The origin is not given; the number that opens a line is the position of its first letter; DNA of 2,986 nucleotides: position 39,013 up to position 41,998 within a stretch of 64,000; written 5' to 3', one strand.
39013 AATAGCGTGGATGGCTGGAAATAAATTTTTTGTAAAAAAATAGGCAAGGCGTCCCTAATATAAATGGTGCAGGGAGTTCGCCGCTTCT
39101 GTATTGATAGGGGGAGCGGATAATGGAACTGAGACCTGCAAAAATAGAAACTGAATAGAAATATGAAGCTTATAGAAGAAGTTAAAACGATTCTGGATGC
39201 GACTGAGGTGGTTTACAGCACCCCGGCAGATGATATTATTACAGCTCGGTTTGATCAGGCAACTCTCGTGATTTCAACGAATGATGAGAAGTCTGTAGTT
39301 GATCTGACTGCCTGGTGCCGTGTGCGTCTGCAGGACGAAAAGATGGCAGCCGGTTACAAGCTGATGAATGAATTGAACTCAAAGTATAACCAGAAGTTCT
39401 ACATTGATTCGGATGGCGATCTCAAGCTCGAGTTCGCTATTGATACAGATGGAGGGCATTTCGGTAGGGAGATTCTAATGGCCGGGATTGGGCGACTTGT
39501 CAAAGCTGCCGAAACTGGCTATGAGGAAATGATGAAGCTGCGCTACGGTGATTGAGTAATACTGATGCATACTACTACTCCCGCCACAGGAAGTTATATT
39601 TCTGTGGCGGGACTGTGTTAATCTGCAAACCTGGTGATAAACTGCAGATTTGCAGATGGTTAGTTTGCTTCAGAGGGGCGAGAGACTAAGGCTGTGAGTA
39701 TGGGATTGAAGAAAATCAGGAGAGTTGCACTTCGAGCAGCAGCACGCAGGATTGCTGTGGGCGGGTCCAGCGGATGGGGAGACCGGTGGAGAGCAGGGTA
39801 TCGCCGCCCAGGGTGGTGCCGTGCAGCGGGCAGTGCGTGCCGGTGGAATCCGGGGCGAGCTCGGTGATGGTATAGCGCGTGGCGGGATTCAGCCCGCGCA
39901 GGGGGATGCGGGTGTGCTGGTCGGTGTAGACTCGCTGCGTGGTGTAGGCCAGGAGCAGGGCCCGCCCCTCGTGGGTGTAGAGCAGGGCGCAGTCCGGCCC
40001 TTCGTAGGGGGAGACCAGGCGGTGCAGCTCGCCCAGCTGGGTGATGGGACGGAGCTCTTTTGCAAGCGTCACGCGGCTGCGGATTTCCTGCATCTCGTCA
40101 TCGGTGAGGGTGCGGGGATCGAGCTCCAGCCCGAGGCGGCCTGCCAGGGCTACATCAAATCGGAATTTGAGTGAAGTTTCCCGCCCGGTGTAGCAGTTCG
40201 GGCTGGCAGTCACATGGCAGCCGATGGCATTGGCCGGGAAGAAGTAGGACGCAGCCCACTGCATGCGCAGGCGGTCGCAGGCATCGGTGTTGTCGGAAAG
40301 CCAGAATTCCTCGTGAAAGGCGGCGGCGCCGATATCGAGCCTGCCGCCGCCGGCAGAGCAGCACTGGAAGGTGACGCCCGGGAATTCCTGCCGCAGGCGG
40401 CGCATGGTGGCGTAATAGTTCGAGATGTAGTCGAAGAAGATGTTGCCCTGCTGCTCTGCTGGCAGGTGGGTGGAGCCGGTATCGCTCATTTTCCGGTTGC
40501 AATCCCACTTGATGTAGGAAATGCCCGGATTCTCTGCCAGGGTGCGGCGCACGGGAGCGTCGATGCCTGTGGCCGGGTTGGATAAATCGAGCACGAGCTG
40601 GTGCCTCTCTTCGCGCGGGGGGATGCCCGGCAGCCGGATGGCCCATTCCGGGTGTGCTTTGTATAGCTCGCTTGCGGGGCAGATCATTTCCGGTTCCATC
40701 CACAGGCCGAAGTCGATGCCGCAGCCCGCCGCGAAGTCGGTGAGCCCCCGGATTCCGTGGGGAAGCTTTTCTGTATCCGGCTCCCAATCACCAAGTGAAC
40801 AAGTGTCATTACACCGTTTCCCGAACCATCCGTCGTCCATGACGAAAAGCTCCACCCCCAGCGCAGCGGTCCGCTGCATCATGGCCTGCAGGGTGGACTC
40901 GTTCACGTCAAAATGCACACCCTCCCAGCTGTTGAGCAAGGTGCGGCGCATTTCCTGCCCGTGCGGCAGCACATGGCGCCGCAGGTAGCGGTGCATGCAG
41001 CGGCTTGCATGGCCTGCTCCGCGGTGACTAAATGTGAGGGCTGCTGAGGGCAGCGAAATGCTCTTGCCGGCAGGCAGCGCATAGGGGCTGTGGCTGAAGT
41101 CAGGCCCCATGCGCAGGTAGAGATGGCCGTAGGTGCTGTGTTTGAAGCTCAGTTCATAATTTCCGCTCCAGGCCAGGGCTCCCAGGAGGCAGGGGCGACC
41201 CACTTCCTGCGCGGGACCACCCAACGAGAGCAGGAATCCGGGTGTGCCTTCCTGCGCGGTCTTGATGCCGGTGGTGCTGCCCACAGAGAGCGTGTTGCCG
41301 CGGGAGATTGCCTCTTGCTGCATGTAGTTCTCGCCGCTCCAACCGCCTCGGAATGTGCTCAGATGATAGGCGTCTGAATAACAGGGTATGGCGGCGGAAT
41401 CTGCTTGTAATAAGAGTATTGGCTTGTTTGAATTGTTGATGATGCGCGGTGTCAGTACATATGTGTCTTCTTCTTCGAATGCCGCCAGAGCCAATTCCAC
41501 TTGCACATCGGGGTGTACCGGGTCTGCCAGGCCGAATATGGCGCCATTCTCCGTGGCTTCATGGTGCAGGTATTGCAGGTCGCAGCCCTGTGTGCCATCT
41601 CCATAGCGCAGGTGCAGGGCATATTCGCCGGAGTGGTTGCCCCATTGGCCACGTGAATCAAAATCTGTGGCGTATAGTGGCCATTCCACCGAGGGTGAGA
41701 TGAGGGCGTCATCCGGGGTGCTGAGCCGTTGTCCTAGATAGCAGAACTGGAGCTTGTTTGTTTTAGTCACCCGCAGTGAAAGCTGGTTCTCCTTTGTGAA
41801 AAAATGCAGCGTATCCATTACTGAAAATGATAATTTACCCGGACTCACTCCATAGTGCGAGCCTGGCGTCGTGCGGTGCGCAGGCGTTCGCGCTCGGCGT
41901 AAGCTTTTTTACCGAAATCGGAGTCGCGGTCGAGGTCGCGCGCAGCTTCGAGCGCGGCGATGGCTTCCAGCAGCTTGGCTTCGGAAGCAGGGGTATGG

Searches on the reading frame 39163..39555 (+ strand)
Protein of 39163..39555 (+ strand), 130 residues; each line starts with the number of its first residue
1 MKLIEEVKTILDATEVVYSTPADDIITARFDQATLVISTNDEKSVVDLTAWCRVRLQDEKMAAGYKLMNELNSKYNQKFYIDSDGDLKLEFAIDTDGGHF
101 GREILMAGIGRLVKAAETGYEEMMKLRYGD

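Call 6: search_protein_families(library=pfam, proteins=[window:39163-39555:+], max_evalue=0.01)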
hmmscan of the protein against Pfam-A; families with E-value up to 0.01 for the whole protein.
window:39163-39555:+ (130 aa): 1 family
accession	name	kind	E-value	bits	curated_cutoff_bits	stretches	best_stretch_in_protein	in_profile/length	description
PF10722.14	YbjN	-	1e-07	32.6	22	1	5-98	3-100/126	Putative bacterial sensory transduction regulator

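Call 8: find_encoding_contigs(protein=window:39163-39555:+, flank=6000, max_places=10)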
Protein window:39163-39555:+ (130 aa): 2 contigs read that carry it; 2 places shown.
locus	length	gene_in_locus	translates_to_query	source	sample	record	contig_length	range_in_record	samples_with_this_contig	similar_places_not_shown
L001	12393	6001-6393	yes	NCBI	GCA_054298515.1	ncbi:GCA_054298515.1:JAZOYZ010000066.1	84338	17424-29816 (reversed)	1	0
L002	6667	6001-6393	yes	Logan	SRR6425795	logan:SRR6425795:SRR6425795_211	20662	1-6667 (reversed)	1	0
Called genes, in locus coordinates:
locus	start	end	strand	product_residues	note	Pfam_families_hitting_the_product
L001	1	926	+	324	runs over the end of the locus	PF19993:DO-GTPase2 (faint)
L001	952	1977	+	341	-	-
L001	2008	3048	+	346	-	-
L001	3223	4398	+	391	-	PF08238:Sel1 (weak)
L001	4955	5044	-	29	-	-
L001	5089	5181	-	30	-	-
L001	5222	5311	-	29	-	-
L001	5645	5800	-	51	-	-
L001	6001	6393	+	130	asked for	PF10722:YbjN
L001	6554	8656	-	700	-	PF16875:Glyco_hydro_36N, PF02065:Melibiase, PF16874:Glyco_hydro_36C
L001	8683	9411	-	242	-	-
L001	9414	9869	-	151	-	PF01424:R3H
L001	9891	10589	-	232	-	PF01027:Bax1-I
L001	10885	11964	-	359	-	-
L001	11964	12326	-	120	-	-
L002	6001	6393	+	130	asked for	PF10722:YbjN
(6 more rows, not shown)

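Call 17: find_related_loci(query=window:39163-39555:+, collection=genome_contigs, flank=8000)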
Query window:39163-39555:+ (130 aa) in genome_contigs; peptide patterns used: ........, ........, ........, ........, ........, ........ (x = any residue, [..] = any of these).
137 stretches matched a pattern, but none encodes a relative of the query by tblastn (E <= 1e-3).

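Call 18: find_homologous_proteins(query=window:39163-39555:+, max_evalue=0.001)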
Query window:39163-39555:+ (130 aa): 2 proteins with E <= 0.001 among 10 candidates.
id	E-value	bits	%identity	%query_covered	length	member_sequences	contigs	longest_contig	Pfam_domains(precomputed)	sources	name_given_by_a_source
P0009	5.9e-76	271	97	100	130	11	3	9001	PF10722.15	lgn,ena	-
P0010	9.7e-74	263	95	100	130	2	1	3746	PF10722.15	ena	-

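Call 44: search_protein_families(library=padloc, proteins=[window:39163-39555:+], max_evalue=0.01)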
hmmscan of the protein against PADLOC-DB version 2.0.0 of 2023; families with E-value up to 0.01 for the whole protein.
window:39163-39555:+ (130 aa): 0 families

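Call 45: search_protein_families(library=ncbifam, proteins=[window:39163-39555:+], max_evalue=0.01)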
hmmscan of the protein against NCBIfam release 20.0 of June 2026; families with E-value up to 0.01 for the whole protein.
window:39163-39555:+ (130 aa): 0 families

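Call 60: predict_structure(protein=window:39163-39555:+)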
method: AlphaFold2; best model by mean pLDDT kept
length: 130 residues; sequences in the alignment: 1
mean_pLDDT: 77.6   pTM: 0.66
mean pLDDT of the five models: 77.6, 64.9, 52.0, 50.9, 42.4
residues with pLDDT >= 90: 1; 70-90: 110; 50-70: 19; < 50: 0
segments of 3 or more residues with pLDDT < 50: none
pLDDT, mean of each block of 10 residues (from residue 1): 74 72 78 80 74 80 88 83 77 63 75 82 82
secondary structure, 60 per line:
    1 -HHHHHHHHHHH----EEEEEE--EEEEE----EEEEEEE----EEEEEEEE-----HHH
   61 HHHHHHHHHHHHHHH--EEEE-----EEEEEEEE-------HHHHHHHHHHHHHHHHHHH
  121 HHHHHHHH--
elements in order: H2-12 E17-22 E25-29 E34-40 E45-52 H58-75 E78-81 E87-94 H102-128

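Call 62: fold_search(model_id=the predicted structure, library=pdb)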
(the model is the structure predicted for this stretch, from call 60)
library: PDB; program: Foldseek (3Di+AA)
matches with E <= 10: 1313; with E <= 0.001: 6
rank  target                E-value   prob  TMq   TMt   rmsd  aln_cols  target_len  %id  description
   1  3kxy_D                1.6e-04  1.00  0.70  0.70   3.4       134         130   17  Crystal Structure of the ExsC-ExsE Complex (released 2010-06-30)
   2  3kxy_F                2.0e-04  1.00  0.65  0.65   3.4       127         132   17  Crystal Structure of the ExsC-ExsE Complex (released 2010-06-30)
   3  3kxy_J                3.1e-04  1.00  0.65  0.65   3.4       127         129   17  Crystal Structure of the ExsC-ExsE Complex (released 2010-06-30)
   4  3kxy_H                4.4e-04  1.00  0.69  0.69   3.4       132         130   17  Crystal Structure of the ExsC-ExsE Complex (released 2010-06-30)
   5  3kxy_A                5.8e-04  1.00  0.64  0.62   3.6       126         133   17  Crystal Structure of the ExsC-ExsE Complex (released 2010-06-30)
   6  3kxy_B                9.2e-04  1.00  0.69  0.68   3.1       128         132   19  Crystal Structure of the ExsC-ExsE Complex (released 2010-06-30)
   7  3cxj_A                1.2e-03  1.00  0.70  0.64   3.5       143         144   12  Crystal structure of an uncharacterized protein from Methanothermobacter thermautotrophicus (released 2008-05-13)
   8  4h5b_B                1.3e-03  1.00  0.74  0.66   3.1       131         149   18  Crystal Structure of DR_1245 from Deinococcus radiodurans (released 2013-01-30)
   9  4h5b_A                2.2e-03  1.00  0.75  0.65   2.9       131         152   17  Crystal Structure of DR_1245 from Deinococcus radiodurans (released 2013-01-30)
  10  4akx_A                2.9e-03  1.00  0.62  0.66   3.9       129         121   14  Structure of the heterodimeric complex ExoU-SpcU from the type III secretion system (T3SS) of Pseudomonas aeruginosa (released 2012-04-18)
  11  3tu3_A                3.5e-03  0.99  0.45  0.49   9.0       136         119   15  1.92 Angstrom resolution crystal structure of the full-length SpcU in complex with full-length ExoU from the type III  (released 2012-05-23)
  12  6vu7_D                3.9e-03  1.00  0.68  0.66   2.9       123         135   10  Crystal structure of YbjN, a putative transcription regulator from E. coli (released 2020-03-11)
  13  9ux0_B                4.6e-03  1.00  0.72  0.72   3.7       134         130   14  Crystal structure of the virulence effector VepA in complex with its secretion chaperone VecA (released 2025-06-25)
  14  6vu7_B                8.2e-03  1.00  0.73  0.67   2.6       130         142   11  Crystal structure of YbjN, a putative transcription regulator from E. coli (released 2020-03-11)
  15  3epu_A                8.7e-03  1.00  0.62  0.60   4.5       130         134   13  Crystal Structure of STM2138, a novel virulence chaperone in Salmonella (released 2009-09-29)
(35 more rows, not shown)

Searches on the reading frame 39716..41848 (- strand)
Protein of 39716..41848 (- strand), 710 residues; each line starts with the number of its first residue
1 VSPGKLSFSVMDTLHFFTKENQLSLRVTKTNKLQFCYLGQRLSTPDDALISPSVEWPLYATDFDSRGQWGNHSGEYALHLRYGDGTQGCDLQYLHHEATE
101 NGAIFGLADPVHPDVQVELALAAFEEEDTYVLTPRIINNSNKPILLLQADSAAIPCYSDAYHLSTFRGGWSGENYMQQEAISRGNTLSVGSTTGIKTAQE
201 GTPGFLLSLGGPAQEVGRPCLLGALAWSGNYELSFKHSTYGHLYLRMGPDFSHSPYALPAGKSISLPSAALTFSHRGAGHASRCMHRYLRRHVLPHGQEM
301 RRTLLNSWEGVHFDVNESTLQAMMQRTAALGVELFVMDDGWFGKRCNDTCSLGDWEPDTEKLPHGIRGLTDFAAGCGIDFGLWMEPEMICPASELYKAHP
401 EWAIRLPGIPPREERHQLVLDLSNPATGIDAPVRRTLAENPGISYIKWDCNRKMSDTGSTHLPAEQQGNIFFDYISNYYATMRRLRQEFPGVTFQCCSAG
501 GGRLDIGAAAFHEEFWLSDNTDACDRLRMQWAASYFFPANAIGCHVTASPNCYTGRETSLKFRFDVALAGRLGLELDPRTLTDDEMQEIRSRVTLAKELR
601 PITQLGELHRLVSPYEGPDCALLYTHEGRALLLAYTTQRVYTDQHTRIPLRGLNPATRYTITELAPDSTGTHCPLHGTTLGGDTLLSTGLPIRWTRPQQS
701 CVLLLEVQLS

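Call 6: search_protein_families(library=pfam, proteins=[window:39716-41848:-], max_evalue=0.01)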
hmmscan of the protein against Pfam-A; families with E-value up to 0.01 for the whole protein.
window:39716-41848:- (710 aa): 3 families
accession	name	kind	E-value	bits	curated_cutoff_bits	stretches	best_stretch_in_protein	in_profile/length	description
PF02065.24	Melibiase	-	2.1e-105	353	27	1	265-606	3-347/347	Melibiase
PF16875.11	Glyco_hydro_36N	-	1.6e-21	77.4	27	1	67-254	49-248/253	Glycosyl hydrolase family 36 N-terminal domain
PF16874.11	Glyco_hydro_36C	-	6.1e-09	36.6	27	1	628-705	12-77/77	Glycosyl hydrolase family 36 C-terminal domain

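Call 19: find_related_loci(query=window:39716-41848:-, collection=genome_contigs, flank=10000)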
Query window:39716-41848:- (710 aa) in genome_contigs; peptide patterns used: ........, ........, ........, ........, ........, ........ (x = any residue, [..] = any of these).
600 stretches matched a pattern (row limit reached: there are more); 590 encode a relative of the query (tblastn E <= 1e-3); the best 80 are kept; 80 distinct loci.
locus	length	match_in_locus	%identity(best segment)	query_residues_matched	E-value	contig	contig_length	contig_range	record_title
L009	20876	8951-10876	39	75-705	3e-145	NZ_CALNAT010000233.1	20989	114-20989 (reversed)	MAG: uncultured Proteiniphilum sp. isolate SRR1561995_bin.117_CONCOCT_v1.1_MAG ERZ724027.1771, whole genome shotgun sequ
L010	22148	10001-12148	37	6-708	8e-144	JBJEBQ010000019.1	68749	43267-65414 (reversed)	MAG: Candidatus Cryptobacteroides sp. isolate LOHA42_bin.036 NODE_207_length_68749_cov_9.380819, whole genome shotgun se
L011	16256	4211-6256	37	18-692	4e-142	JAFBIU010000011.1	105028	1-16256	Parabacteroides distasonis strain An863 An863_NODE_11_length_105028_cov_15.979858_pilon, whole genome shotgun sequence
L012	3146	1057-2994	38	74-706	3e-148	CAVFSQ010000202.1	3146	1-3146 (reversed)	Bacteroidaceae bacterium isolate H07646-L1_cleanbin_000067 genome assembly, contig: Spades_H07646-L1_contig_17524, whole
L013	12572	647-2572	39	77-705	3e-141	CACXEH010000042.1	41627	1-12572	MAG: uncultured Bacteroidales bacterium isolate RUG11179 genome assembly, contig: RUG11179_asm_42, whole genome shotgun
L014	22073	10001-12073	37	9-692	7e-140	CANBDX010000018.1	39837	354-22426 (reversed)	MAG TPA_asm: uncultured Bacteroidales bacterium isolate SRR15429246_bin.5_metawrap_v1.3_MAG genome assembly, contig: NOD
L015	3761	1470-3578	36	40-706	3e-144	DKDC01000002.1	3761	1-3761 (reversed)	MAG TPA_asm: Prevotellaceae bacterium UBA6858 UBA6858_contig_5907, whole genome shotgun sequence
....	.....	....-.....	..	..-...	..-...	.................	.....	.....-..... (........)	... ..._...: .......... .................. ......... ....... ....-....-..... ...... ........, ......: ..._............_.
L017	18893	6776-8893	36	13-708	4e-139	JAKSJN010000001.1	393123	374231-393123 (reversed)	MAG: Bacteroidales bacterium isolate Horse_feces48 MAG048_1, whole genome shotgun sequence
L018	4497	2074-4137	37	12-692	1e-141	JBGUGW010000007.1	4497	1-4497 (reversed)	MAG: Candidatus Cryptobacteroides sp. isolate ruminal_MAG_365 ruminal_MAG_365_contig_0007, whole genome shotgun sequence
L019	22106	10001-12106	36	18-708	2e-138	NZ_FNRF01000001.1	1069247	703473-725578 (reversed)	Xylanibacter ruminicola strain D31d, whole genome shotgun sequence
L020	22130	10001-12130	37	9-706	2e-138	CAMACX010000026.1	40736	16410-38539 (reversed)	MAG: uncultured Mediterranea sp. isolate SRR5976186_bin.49_metaWRAP_v1.3_MAG genome assembly, contig: ERZ8810629.145, wh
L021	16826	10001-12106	36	18-708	1e-137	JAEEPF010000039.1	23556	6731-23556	MAG: Prevotella sp. isolate Tb.RUG.304 NODE_8094_length_23556_cov_10.989842, whole genome shotgun sequence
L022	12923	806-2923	36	18-706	1e-137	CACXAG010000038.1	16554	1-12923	MAG: uncultured Prevotellaceae bacterium isolate RUG11071 genome assembly, contig: RUG11071_asm_38, whole genome shotgun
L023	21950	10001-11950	39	73-708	2e-137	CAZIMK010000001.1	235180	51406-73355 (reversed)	MAG TPA_asm: uncultured Paraprevotella sp. isolate SRP199465_co1_373 genome assembly, contig: NODE_31_length_235180_cov_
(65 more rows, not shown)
